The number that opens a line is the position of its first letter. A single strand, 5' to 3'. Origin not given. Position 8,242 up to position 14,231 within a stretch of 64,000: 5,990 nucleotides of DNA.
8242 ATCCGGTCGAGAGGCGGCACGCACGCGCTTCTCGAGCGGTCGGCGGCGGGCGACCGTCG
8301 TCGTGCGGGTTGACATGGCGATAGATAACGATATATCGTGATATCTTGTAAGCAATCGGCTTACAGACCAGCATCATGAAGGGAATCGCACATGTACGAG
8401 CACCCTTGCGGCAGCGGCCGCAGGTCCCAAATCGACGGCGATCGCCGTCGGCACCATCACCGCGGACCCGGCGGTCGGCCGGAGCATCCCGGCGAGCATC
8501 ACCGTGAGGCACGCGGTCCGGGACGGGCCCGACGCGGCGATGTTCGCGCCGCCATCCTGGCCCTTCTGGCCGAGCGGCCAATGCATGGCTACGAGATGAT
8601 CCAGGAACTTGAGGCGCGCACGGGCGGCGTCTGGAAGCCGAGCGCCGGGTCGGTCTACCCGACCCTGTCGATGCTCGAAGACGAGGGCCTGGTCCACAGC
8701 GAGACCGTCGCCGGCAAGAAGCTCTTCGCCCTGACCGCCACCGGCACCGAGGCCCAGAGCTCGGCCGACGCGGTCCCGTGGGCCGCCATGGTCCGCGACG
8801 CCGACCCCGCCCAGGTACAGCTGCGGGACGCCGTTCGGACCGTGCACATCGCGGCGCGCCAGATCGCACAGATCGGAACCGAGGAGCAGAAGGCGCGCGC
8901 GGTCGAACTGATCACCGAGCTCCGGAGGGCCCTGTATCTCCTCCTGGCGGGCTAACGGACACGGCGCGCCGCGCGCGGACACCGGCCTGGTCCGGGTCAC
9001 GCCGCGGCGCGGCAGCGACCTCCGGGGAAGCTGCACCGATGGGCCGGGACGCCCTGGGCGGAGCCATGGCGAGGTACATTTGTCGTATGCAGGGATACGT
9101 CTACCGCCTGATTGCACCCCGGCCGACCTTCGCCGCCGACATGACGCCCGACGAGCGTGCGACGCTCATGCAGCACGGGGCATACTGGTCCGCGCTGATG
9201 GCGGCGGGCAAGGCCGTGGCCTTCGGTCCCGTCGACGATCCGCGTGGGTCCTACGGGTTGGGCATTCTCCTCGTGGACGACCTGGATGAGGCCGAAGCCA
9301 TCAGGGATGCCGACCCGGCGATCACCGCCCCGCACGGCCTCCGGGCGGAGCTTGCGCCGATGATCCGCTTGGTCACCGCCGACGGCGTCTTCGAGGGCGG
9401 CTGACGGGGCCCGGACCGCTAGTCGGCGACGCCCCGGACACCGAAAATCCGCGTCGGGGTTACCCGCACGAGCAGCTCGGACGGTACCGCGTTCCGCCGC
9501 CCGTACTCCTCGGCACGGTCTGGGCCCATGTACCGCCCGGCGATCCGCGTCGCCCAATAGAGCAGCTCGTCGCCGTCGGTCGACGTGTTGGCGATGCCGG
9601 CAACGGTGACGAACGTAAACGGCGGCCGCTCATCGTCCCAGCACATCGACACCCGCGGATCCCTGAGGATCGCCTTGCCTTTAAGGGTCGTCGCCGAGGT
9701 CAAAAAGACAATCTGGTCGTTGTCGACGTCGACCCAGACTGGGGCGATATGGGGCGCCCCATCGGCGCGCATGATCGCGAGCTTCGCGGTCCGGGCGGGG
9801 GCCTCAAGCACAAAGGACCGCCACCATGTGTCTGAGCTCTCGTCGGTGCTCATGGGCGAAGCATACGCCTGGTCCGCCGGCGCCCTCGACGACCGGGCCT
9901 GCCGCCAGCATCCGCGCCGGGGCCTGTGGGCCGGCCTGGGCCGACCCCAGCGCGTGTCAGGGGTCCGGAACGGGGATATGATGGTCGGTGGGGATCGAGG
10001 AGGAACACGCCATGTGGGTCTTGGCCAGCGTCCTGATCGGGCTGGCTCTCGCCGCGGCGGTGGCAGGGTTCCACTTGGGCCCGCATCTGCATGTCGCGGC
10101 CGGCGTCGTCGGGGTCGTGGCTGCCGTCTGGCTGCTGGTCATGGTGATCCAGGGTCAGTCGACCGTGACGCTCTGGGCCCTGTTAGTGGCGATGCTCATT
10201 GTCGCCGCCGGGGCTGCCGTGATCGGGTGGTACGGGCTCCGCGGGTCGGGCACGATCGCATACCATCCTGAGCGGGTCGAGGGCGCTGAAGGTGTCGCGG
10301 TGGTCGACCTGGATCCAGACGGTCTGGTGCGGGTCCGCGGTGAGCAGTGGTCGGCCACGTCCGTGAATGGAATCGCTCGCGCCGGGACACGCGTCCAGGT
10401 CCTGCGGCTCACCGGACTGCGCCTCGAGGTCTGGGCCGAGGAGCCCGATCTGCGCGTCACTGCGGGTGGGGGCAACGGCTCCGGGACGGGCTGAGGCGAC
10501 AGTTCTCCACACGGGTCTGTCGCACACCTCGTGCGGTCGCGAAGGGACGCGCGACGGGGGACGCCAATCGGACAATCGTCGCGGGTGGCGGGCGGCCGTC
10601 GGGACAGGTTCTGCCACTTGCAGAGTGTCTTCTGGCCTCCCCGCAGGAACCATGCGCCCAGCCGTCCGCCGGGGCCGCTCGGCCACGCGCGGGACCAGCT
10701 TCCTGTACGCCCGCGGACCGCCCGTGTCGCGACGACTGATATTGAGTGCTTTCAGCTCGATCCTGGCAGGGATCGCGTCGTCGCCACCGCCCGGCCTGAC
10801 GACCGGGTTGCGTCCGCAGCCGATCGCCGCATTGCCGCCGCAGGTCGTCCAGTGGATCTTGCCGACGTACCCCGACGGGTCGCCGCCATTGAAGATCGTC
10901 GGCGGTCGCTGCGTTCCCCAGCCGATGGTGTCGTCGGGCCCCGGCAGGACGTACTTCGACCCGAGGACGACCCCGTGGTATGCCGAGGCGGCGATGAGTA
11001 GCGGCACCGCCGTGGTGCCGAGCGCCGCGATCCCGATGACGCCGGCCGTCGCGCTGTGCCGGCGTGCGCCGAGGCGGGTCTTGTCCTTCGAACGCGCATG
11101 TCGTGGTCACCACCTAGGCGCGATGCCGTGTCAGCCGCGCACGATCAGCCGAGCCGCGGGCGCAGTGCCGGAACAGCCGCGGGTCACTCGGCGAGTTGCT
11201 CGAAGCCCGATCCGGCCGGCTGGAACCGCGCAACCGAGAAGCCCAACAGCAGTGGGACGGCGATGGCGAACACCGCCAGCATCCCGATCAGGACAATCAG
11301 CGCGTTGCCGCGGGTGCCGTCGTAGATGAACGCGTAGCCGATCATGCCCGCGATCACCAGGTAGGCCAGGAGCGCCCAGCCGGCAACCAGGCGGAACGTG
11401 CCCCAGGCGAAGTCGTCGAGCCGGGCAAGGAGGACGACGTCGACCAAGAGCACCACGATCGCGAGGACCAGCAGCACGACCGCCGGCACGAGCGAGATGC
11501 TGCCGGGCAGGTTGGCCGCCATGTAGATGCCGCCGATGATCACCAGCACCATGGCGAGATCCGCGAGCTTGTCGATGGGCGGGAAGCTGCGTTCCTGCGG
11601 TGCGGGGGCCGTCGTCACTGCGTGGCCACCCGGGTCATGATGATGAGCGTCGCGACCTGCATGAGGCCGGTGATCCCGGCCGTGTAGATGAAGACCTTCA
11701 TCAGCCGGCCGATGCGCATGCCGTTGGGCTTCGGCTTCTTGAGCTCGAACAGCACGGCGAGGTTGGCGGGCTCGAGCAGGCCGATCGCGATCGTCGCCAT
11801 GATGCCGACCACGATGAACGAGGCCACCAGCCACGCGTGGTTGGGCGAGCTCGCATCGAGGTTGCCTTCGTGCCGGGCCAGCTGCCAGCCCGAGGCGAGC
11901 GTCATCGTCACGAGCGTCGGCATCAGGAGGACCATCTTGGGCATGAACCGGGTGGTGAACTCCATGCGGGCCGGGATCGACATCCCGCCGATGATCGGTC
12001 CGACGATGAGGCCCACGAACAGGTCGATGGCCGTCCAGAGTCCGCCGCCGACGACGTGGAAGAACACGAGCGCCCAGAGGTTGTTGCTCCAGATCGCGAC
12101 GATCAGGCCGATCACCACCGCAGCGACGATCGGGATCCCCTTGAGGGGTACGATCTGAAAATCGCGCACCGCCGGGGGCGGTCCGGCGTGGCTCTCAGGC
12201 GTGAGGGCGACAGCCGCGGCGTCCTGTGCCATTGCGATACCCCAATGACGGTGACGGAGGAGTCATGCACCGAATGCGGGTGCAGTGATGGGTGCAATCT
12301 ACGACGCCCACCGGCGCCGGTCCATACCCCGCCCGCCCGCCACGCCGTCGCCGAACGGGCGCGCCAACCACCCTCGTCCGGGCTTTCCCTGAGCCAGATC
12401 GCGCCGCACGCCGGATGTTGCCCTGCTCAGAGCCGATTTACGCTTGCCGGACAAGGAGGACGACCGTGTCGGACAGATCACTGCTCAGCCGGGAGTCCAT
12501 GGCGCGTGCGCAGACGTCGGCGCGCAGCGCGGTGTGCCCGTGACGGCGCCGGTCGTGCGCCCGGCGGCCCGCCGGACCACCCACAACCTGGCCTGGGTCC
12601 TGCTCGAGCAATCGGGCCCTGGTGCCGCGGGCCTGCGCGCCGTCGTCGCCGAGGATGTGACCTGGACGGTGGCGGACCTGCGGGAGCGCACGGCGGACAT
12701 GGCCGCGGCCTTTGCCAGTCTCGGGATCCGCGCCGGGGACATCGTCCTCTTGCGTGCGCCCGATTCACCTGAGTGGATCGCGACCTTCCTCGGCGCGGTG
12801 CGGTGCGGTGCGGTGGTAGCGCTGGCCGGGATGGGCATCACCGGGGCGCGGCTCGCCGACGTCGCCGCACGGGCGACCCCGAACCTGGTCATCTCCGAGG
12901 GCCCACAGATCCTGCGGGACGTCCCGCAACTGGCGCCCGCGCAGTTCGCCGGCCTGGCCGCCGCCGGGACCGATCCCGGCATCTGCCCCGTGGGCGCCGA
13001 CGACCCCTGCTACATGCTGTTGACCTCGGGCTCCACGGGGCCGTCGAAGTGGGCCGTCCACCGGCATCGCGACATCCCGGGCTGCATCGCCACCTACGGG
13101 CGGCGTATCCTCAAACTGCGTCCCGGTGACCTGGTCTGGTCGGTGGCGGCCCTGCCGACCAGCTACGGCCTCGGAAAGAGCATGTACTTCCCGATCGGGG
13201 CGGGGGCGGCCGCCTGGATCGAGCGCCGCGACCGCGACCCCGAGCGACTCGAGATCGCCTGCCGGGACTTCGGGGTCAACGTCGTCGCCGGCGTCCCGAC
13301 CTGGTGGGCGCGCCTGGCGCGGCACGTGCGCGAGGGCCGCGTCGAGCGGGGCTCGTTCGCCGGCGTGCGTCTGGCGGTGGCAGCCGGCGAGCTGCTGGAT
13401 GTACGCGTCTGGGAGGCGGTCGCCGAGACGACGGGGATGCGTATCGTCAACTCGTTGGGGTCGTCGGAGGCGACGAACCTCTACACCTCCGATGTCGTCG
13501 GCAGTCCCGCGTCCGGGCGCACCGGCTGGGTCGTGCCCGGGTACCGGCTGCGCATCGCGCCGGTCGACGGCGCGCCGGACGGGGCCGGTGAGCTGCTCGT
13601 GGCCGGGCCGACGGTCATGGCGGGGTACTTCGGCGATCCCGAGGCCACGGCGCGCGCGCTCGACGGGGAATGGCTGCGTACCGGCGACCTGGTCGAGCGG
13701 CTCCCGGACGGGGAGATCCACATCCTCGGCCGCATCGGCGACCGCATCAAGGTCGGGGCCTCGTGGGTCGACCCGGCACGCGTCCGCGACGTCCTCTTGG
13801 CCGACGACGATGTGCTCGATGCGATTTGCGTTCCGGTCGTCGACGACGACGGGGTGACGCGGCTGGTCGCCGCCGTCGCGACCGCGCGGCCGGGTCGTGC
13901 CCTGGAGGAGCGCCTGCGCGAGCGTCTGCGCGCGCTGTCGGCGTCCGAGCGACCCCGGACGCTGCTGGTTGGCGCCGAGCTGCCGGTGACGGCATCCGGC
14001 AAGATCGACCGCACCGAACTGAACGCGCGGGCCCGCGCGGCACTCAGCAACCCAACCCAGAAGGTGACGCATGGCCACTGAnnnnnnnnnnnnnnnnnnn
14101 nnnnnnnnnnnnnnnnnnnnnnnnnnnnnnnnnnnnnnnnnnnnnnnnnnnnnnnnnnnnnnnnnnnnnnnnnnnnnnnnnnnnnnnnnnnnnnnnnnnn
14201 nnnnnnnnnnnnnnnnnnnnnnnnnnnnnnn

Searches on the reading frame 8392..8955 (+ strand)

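Call 45: search_protein_families(library=pfam, proteins=[window:8392-8955:+], max_evalue=0.0001)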
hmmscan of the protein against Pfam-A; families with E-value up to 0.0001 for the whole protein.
window:8392-8955:+ (187 aa): 1 family
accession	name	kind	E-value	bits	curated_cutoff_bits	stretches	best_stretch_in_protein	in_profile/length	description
PF03551.20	PadR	-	1.9e-20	73.1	27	1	55-121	1-72/75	Transcriptional regulator PadR-like family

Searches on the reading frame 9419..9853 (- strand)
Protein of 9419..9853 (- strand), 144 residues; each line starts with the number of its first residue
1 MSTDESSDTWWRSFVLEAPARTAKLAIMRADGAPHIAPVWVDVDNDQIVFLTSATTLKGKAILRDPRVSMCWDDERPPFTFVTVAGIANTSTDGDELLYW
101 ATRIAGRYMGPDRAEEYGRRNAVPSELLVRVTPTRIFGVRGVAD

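Call 45: search_protein_families(library=pfam, proteins=[window:9419-9853:-], max_evalue=0.0001)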
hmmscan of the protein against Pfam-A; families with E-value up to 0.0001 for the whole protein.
window:9419-9853:- (144 aa): 2 families
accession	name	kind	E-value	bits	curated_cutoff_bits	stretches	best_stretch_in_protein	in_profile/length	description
PF01243.27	PNPOx_N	-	2e-12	48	28.1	1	20-138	12-118/120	Pyridoxamine 5'-phosphate oxidase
PF12900.13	Pyridox_ox_2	-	1.5e-07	31.9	27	1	20-138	12-138/140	Pyridoxamine 5'-phosphate oxidase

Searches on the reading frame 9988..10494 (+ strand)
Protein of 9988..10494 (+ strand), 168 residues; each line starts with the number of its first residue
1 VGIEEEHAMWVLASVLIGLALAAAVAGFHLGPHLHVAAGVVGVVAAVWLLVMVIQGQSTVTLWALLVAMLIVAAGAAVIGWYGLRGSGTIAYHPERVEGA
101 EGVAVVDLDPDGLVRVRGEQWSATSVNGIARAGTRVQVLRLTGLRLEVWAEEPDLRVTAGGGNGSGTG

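Call 45: search_protein_families(library=pfam, proteins=[window:9988-10494:+], max_evalue=0.0001)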
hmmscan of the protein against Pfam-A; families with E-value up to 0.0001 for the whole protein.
window:9988-10494:+ (168 aa): 1 family
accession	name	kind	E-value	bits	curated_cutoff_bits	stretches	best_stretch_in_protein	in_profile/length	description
PF01957.25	NfeD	-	1.3e-12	48.1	29.1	1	95-149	2-56/57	NfeD-like C-terminal, partner-binding domain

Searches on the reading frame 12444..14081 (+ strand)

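Call 45: search_protein_families(library=pfam, proteins=[window:12444-14081:+], max_evalue=0.0001)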
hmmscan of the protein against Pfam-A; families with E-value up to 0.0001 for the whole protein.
window:12444-14081:+ (545 aa): 2 families
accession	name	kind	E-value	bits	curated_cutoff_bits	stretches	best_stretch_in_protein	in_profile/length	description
PF00501.34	AMP-binding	-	5.3e-52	177.3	29.9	1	63-396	10-384/384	AMP-binding enzyme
PF13193.12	AMP-binding_C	-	9.1e-05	23.7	24.5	0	450-520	5-76/76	AMP-binding enzyme C-terminal domain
